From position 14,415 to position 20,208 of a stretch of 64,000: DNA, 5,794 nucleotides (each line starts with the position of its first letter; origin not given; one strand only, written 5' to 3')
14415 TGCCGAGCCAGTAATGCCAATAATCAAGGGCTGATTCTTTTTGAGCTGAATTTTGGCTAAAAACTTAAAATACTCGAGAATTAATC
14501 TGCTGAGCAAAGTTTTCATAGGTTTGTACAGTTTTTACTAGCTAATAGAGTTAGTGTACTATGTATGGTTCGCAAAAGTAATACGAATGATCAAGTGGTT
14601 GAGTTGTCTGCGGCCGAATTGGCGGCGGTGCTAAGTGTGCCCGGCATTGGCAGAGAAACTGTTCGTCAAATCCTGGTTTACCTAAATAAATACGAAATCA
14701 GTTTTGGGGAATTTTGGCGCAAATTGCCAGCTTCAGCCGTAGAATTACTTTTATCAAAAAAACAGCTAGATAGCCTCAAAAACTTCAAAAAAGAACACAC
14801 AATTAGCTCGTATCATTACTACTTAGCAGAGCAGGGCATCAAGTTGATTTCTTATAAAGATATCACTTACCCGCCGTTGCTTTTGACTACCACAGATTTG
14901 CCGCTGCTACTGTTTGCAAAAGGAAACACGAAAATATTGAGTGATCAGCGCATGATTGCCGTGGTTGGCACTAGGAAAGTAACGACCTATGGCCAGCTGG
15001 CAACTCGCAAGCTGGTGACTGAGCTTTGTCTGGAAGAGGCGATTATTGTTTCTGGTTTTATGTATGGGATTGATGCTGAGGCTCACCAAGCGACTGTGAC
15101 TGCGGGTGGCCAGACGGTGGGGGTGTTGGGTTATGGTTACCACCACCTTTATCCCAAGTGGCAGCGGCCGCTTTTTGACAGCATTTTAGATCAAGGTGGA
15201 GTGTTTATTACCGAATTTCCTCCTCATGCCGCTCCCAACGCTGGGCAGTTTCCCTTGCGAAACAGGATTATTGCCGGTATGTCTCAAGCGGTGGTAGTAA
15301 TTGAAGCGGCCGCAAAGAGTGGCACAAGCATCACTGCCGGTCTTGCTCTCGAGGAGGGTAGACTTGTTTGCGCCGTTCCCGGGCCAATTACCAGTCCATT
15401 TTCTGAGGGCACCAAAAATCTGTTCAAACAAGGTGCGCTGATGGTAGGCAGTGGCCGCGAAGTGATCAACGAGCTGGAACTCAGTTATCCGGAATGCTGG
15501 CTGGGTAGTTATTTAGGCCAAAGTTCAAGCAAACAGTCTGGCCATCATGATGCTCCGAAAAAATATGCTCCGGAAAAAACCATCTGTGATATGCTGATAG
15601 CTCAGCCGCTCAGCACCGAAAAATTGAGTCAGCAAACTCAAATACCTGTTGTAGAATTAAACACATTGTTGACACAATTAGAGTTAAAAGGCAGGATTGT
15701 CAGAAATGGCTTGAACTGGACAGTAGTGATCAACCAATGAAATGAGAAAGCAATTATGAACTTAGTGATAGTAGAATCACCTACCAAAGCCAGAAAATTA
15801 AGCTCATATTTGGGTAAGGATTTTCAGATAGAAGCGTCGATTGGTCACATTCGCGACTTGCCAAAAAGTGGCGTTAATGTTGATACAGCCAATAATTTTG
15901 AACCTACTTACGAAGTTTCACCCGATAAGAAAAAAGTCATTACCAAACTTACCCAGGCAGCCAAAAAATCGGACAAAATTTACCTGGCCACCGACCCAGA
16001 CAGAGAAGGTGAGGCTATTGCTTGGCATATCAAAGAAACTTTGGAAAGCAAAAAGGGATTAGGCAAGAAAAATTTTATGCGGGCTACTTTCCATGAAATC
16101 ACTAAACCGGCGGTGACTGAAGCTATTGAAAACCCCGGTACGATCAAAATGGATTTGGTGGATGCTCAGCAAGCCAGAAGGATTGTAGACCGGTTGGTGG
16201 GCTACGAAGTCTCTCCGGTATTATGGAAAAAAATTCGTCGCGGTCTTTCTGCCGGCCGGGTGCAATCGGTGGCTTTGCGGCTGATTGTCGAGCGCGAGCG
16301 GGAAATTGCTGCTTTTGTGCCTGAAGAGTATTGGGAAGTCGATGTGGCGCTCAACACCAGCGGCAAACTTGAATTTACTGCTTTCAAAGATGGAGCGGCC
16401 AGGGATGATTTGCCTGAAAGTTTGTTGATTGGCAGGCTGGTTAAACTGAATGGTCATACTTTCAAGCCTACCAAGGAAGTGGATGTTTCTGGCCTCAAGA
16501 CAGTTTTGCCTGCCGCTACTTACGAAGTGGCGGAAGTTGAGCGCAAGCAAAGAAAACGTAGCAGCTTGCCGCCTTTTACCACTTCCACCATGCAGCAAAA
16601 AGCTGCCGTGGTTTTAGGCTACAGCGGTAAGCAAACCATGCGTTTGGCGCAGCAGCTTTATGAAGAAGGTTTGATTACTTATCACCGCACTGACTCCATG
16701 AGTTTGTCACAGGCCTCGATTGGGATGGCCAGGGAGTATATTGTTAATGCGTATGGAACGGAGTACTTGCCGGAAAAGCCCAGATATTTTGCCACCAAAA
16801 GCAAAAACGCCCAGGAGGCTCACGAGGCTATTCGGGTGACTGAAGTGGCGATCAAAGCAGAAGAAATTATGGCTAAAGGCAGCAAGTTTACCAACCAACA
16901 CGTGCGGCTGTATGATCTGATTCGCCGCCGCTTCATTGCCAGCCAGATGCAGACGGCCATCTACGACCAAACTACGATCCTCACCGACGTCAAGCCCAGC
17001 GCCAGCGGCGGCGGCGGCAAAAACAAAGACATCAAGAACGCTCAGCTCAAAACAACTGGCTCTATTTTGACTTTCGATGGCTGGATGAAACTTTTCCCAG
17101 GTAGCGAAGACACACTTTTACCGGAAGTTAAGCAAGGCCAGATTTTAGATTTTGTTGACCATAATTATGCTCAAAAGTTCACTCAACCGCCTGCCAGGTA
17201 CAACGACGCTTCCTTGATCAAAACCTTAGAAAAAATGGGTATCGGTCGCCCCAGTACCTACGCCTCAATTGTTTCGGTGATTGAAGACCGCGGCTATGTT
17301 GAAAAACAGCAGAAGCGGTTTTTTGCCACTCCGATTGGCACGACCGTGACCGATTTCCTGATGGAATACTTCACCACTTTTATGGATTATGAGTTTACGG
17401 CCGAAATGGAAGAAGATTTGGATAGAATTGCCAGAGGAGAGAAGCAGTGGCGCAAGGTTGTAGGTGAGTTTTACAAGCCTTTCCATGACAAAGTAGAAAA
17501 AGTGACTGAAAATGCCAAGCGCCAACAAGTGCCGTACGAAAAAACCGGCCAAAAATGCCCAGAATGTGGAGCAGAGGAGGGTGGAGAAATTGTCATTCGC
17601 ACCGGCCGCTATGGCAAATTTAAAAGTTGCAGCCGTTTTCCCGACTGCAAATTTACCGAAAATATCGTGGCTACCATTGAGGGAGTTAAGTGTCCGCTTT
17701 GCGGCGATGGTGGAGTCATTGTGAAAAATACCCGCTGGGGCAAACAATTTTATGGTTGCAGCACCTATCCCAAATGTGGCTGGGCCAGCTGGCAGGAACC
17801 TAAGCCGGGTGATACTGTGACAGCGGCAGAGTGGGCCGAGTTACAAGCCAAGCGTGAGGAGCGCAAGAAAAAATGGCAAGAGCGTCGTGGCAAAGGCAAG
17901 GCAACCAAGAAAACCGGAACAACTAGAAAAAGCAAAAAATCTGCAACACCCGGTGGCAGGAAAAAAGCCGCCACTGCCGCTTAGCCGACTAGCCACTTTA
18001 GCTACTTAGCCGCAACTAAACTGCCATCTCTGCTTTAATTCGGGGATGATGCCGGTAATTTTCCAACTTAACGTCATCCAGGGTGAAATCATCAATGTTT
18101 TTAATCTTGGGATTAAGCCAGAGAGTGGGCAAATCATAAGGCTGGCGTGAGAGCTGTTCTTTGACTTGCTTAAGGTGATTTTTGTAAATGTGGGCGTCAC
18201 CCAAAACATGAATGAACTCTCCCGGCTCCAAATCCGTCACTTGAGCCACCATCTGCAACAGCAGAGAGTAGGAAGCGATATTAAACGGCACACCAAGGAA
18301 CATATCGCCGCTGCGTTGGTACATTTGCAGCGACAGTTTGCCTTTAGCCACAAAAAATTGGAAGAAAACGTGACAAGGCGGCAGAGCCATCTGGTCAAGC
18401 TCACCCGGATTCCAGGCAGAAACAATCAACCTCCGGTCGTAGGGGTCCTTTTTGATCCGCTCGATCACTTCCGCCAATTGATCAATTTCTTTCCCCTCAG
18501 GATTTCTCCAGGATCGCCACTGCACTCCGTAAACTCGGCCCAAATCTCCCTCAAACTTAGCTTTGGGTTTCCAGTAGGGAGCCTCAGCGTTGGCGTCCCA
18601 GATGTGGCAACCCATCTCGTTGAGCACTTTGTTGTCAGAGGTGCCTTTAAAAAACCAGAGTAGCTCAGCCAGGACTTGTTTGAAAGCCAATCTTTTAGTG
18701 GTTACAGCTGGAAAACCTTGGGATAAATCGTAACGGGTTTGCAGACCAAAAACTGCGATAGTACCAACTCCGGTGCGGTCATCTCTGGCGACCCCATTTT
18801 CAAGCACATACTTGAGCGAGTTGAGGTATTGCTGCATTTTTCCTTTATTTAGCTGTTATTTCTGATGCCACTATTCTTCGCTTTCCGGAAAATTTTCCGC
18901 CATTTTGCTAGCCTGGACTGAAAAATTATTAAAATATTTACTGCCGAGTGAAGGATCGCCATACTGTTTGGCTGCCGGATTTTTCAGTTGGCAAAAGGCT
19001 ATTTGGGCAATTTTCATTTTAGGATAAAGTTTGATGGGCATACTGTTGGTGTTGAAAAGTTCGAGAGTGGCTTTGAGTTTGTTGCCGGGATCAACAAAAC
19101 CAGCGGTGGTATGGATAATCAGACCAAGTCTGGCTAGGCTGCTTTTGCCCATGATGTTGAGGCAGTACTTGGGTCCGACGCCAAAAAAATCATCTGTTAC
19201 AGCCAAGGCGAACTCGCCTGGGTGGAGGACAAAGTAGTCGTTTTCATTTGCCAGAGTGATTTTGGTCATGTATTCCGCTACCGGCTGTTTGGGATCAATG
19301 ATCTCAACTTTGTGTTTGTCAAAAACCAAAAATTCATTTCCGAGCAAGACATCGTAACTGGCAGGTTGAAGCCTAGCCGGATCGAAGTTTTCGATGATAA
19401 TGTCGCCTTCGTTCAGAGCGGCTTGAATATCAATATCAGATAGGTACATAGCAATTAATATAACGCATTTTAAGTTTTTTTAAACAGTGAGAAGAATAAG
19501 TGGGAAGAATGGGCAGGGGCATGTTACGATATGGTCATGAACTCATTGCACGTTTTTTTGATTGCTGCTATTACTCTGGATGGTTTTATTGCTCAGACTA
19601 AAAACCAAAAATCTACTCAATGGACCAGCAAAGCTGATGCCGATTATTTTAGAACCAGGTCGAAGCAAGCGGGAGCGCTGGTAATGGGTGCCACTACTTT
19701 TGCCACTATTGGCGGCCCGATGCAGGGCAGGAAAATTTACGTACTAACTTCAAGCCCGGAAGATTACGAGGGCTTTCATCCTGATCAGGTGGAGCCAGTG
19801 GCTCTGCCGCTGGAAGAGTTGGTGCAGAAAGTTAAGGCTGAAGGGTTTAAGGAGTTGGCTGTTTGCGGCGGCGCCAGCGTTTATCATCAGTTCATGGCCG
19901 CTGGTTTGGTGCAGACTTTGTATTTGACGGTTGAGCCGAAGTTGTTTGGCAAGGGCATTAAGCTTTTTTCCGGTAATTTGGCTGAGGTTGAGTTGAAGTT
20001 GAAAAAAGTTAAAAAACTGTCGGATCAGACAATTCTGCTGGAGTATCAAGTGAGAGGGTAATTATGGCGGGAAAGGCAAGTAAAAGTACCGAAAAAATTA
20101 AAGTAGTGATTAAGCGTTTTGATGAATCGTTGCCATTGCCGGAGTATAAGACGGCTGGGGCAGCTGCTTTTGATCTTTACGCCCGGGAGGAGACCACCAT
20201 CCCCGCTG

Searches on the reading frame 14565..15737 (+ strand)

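Call 73: search_protein_families(library=pfam, proteins=[window:14565-15737:+], max_evalue=0.001)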
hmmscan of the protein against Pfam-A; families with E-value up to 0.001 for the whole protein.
window:14565-15737:+ (391 aa): 3 families
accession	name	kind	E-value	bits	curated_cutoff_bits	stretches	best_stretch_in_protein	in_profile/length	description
PF02481.21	DNA_processg_A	-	2.2e-69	233.3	29.6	1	88-294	3-210/212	DNA recombination-mediator protein A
PF17782.7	DprA_WH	-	6.8e-08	32.9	22.9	1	335-380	12-57/61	DprA winged helix domain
PF18306.6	LDcluster4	-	2.8e-06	27.5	26.3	0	129-188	2-62/151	SLOG cluster4 family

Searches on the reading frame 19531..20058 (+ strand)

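Call 3: search_protein_families(library=pfam, proteins=[window:19531-20058:+], max_evalue=1)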
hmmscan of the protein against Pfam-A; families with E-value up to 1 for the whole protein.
window:19531-20058:+ (176 aa): 2 families
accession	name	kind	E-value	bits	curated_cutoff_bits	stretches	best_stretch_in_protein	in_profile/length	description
PF01872.23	RibD_C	-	6.6e-20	72.2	24.1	2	68-168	96-196/197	RibD C-terminal domain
PF00186.24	DHFR_1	-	1.8e-14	54.2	25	1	8-133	2-114/159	Dihydrofolate reductase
